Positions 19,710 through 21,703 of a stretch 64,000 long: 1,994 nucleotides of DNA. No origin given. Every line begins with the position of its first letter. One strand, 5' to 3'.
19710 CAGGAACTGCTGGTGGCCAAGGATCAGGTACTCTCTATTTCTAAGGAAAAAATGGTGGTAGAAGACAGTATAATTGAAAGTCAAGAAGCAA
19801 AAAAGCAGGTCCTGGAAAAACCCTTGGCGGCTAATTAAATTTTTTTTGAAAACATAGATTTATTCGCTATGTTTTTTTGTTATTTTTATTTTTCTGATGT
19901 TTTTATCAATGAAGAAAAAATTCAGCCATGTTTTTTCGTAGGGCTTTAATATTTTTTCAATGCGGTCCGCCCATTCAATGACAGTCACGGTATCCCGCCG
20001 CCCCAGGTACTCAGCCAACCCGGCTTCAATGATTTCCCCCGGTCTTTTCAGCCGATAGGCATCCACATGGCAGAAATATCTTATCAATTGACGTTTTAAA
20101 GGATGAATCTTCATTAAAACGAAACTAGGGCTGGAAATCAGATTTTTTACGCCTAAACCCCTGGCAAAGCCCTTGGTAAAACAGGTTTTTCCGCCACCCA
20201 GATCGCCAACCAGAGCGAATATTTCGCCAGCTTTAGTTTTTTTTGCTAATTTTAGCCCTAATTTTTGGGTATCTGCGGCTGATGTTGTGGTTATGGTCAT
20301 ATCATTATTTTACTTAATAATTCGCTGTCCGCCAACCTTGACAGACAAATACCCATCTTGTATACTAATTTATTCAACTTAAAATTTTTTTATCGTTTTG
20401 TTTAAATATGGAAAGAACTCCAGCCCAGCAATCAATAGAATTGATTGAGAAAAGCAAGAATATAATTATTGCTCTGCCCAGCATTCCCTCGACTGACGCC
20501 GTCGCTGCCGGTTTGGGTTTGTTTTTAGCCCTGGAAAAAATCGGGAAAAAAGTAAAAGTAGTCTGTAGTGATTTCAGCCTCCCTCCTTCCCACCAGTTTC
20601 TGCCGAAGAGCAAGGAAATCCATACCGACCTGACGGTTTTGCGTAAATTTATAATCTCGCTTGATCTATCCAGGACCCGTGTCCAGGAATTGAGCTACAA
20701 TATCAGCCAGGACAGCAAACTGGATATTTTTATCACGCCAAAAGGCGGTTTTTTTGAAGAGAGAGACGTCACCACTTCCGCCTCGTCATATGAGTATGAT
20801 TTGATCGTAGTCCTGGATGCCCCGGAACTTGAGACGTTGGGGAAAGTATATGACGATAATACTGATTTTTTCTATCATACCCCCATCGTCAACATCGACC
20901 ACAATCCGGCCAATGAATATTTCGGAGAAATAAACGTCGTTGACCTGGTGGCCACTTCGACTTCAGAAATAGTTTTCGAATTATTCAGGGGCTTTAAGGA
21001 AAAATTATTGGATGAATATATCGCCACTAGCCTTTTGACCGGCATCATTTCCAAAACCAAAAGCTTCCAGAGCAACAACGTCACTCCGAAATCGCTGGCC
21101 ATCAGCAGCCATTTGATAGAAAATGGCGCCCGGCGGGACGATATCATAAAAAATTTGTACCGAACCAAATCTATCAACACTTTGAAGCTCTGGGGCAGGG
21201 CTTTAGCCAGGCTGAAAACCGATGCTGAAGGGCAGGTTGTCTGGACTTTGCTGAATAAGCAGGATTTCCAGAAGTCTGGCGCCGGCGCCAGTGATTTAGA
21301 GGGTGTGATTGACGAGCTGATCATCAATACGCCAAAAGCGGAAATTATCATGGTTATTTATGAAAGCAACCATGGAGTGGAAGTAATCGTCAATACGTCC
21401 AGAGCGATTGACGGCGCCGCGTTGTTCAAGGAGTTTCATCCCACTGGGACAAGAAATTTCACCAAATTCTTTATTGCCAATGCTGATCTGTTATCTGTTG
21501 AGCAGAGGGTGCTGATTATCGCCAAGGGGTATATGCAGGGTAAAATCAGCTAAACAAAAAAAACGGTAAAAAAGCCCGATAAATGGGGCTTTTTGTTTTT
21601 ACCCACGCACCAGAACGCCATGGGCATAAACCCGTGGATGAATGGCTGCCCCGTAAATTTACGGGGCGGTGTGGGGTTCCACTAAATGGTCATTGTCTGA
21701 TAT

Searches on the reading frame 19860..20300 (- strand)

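Call 72: search_protein_families(library=pfam, proteins=[window:19860-20300:-], max_evalue=0.001)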
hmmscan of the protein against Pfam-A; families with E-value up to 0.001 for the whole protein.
window:19860-20300:- (146 aa): 1 family
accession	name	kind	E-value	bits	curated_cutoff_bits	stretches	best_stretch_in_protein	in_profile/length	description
PF02367.23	TsaE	-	7.8e-32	110.4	26.6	1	6-125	2-115/128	Threonylcarbamoyl adenosine biosynthesis protein TsaE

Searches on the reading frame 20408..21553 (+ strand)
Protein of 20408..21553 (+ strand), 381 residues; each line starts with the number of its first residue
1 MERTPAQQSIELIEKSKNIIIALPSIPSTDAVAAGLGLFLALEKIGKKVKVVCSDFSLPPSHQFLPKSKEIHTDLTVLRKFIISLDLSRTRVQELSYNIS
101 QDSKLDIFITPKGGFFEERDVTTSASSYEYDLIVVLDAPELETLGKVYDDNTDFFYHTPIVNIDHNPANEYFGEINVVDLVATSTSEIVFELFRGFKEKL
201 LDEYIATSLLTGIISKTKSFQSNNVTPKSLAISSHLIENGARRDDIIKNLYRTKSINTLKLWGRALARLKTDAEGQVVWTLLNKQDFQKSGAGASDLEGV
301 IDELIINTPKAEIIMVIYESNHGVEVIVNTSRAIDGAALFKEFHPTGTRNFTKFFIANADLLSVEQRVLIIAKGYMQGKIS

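Call 72: search_protein_families(library=pfam, proteins=[window:20408-21553:+], max_evalue=0.001)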
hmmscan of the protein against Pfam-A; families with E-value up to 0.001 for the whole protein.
window:20408-21553:+ (381 aa): 1 family
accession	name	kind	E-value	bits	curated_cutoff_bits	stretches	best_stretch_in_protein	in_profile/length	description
PF01368.27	DHH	-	4.4e-08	33.9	28.1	1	19-213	2-125/125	DHH family, N-terminal domain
